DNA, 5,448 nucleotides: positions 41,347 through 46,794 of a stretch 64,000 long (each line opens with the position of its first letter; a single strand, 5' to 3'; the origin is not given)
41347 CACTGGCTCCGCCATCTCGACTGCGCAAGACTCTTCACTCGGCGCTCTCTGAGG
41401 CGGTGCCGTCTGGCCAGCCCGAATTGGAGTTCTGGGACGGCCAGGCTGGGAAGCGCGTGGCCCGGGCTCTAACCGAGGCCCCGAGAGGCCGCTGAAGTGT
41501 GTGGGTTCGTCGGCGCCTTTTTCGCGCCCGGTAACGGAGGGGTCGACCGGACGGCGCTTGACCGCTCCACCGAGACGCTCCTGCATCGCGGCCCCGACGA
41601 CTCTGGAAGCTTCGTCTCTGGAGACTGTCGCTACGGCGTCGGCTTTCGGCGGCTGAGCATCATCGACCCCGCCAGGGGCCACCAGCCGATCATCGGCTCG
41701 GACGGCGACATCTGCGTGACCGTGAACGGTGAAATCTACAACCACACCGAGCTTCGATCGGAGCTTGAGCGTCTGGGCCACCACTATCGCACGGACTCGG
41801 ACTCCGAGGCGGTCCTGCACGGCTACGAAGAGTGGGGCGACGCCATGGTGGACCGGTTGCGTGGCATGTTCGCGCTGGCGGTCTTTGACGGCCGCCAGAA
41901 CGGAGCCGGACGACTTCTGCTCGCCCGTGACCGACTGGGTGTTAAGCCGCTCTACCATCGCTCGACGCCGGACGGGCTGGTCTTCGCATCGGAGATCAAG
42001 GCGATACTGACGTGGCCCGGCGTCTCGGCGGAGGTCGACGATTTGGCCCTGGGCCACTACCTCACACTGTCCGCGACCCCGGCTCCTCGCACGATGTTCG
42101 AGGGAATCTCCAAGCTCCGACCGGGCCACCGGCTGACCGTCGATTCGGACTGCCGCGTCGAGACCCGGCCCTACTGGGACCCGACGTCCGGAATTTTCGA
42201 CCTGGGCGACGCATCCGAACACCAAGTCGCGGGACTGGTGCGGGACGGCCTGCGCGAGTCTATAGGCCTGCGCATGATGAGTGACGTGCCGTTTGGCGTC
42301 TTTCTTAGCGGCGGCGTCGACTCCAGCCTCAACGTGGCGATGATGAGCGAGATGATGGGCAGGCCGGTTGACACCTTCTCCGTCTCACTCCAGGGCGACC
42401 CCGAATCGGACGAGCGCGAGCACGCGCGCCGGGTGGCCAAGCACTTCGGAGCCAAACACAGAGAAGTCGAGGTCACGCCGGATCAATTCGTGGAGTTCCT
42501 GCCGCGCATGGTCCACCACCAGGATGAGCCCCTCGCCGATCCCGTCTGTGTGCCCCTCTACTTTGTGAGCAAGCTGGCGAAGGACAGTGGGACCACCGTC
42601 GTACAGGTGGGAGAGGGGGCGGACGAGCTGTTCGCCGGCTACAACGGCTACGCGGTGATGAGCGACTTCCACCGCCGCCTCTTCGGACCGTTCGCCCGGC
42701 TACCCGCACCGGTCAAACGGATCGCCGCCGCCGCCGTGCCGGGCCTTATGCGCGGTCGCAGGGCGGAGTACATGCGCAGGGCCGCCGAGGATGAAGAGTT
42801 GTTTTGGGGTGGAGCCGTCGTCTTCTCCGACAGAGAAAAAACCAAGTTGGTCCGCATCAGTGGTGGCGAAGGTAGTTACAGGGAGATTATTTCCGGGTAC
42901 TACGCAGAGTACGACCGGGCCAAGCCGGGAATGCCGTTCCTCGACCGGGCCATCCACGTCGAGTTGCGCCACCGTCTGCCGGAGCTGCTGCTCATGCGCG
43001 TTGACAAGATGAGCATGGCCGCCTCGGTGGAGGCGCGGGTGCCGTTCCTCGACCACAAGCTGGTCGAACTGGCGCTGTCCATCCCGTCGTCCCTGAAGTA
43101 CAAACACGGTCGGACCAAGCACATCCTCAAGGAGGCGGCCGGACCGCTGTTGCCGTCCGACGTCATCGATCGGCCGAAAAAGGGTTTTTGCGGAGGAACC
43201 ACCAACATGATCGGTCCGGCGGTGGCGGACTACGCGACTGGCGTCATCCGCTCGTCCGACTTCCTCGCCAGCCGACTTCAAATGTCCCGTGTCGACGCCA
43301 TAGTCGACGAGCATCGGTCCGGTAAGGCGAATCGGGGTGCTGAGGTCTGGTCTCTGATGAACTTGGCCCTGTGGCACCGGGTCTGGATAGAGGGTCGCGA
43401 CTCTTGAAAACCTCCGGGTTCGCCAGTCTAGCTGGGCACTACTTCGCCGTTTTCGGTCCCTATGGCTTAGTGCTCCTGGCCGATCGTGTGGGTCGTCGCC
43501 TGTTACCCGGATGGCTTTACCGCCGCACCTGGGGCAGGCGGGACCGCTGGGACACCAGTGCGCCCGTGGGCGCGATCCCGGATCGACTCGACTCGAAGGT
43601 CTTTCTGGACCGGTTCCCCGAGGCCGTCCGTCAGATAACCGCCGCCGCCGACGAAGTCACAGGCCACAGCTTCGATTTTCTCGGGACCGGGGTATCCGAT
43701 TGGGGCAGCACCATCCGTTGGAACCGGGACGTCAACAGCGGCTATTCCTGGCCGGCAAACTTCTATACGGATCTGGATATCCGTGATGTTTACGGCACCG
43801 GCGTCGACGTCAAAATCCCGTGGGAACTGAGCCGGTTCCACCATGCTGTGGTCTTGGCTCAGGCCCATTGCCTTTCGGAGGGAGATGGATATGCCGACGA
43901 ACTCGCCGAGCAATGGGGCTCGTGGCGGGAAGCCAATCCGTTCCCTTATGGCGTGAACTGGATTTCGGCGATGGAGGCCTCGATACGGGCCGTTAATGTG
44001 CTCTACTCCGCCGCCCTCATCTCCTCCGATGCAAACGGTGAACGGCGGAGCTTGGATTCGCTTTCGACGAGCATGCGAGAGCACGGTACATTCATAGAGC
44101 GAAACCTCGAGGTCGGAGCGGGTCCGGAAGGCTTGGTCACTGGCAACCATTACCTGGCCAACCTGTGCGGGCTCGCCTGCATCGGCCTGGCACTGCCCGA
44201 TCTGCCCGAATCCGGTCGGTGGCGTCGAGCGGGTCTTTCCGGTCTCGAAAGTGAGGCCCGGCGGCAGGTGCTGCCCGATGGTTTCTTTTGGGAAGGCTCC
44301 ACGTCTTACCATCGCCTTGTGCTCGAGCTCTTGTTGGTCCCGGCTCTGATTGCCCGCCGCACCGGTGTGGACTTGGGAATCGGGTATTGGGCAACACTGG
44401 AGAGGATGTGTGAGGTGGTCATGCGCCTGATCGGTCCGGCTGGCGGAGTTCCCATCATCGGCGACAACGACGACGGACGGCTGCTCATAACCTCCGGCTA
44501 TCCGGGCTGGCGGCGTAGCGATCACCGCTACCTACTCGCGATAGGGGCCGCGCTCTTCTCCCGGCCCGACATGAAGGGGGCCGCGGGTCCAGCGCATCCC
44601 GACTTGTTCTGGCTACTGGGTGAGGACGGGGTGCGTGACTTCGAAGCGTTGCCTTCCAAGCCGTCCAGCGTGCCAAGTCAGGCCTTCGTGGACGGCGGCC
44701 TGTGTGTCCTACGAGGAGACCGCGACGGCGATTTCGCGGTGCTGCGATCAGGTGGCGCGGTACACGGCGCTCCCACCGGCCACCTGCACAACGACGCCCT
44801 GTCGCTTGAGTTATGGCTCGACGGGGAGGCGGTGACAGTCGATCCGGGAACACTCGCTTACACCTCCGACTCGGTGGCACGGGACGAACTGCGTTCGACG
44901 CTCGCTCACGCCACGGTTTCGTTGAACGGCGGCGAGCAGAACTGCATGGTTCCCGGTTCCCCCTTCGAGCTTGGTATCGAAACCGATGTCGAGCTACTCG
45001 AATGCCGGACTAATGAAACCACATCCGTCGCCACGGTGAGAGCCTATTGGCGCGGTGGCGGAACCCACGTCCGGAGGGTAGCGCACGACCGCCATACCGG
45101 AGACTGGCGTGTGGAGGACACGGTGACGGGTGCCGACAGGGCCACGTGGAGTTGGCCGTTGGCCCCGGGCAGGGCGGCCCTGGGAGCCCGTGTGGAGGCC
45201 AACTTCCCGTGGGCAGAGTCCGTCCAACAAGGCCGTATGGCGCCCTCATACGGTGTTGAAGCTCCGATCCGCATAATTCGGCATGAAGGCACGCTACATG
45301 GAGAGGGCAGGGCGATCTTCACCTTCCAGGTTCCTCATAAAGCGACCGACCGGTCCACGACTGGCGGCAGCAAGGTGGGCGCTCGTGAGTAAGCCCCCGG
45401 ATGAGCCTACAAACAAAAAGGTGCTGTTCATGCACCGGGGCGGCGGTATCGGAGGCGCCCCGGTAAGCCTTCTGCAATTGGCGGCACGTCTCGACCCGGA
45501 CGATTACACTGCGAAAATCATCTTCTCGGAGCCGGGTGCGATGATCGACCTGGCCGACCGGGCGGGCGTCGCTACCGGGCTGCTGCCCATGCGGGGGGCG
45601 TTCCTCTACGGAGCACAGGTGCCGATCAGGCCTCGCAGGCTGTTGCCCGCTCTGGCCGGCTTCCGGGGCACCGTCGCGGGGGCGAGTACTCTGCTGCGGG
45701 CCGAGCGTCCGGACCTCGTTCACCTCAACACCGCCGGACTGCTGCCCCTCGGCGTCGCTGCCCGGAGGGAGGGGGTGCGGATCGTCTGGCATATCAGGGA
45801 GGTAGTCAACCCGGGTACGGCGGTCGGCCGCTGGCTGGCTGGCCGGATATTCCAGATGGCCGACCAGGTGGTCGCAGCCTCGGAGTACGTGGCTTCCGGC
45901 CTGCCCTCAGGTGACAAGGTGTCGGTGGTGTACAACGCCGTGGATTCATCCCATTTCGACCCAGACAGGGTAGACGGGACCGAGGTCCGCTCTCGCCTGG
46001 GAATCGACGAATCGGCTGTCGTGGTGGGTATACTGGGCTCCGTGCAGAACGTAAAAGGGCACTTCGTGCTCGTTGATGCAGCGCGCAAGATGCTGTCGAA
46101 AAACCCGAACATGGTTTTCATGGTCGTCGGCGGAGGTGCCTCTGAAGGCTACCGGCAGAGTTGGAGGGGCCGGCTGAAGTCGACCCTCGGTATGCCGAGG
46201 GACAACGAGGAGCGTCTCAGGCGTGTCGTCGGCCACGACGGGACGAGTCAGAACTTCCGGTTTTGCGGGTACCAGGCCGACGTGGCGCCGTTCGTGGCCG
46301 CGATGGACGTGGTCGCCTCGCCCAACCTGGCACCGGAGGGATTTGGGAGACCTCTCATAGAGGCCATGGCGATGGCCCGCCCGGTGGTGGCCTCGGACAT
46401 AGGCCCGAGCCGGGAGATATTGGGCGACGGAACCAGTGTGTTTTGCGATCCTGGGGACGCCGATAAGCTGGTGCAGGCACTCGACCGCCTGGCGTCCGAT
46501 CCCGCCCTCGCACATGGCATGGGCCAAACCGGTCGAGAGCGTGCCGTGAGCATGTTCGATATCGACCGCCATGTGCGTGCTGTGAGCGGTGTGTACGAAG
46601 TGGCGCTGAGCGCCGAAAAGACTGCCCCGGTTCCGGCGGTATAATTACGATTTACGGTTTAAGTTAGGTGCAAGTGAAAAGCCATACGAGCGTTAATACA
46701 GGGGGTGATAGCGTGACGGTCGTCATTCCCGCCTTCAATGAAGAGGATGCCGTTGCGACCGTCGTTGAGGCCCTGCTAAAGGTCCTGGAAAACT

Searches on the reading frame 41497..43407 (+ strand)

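Call 53: search_protein_families(library=pfam, proteins=[window:41497-43407:+], max_evalue=0.001)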
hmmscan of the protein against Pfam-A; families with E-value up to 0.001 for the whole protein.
window:41497-43407:+ (636 aa): 3 families
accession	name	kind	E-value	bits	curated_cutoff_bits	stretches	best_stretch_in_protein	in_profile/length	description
PF00733.27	Asn_synthase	-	1.5e-89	301.6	21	1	248-628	2-354/354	Asparagine synthase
PF13537.11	GATase_7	-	3.9e-43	146.8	25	1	51-171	2-122/123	Glutamine amidotransferase domain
PF13522.11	GATase_6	-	5.3e-34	117.5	27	1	33-166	1-130/130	Glutamine amidotransferase domain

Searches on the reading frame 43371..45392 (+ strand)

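Call 53: search_protein_families(library=pfam, proteins=[window:43371-45392:+], max_evalue=0.001)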
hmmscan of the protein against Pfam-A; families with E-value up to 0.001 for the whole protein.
window:43371-45392:+ (673 aa): 2 families
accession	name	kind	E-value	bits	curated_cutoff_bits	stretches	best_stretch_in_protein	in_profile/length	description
PF07940.18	Hepar_II_III_C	-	7.1e-24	85.1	24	1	435-600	5-168/237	Heparinase II/III-like, C-terminal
PF16889.11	Hepar_II_III_N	-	9.8e-22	78.2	22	1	122-368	72-315/340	Heparinase II/III N-terminus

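Call 102: search_protein_families(library=ncbifam, proteins=[window:43371-45392:+], max_evalue=0.01)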
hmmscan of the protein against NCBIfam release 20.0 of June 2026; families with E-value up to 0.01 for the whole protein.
window:43371-45392:+ (673 aa): 2 families
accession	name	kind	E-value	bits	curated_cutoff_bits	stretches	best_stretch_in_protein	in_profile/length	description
NF045573.1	Hepsulflyase_CFB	equivalog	1.6e-18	66.3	700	1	145-366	122-341/651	heparin-sulfate lyase HepC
NF045572.1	Hepsulflyase_bctds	equivalog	7.6e-05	21.5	600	1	257-351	258-354/706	heparin-sulfate lyase HepC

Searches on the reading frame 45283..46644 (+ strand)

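Call 53: search_protein_families(library=pfam, proteins=[window:45283-46644:+], max_evalue=0.001)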
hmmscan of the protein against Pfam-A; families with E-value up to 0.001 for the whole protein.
window:45283-46644:+ (453 aa): 4 families
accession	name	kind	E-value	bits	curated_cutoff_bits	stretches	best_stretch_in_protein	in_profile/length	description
PF13692.12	Glyco_trans_1_4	-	4.5e-25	89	27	1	247-406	3-142/142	Glycosyl transferases group 1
PF00534.26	Glycos_transf_1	-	5.6e-25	88.3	26.4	1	234-420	4-172/172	Glycosyl transferases group 1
PF13439.12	Glyco_transf_4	-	2.6e-15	57.3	28.5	1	56-223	1-169/170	Glycosyltransferase Family 4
PF13579.12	Glyco_trans_4_4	-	6.1e-11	43.3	29.7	1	57-207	1-142/158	Glycosyl transferase 4-like domain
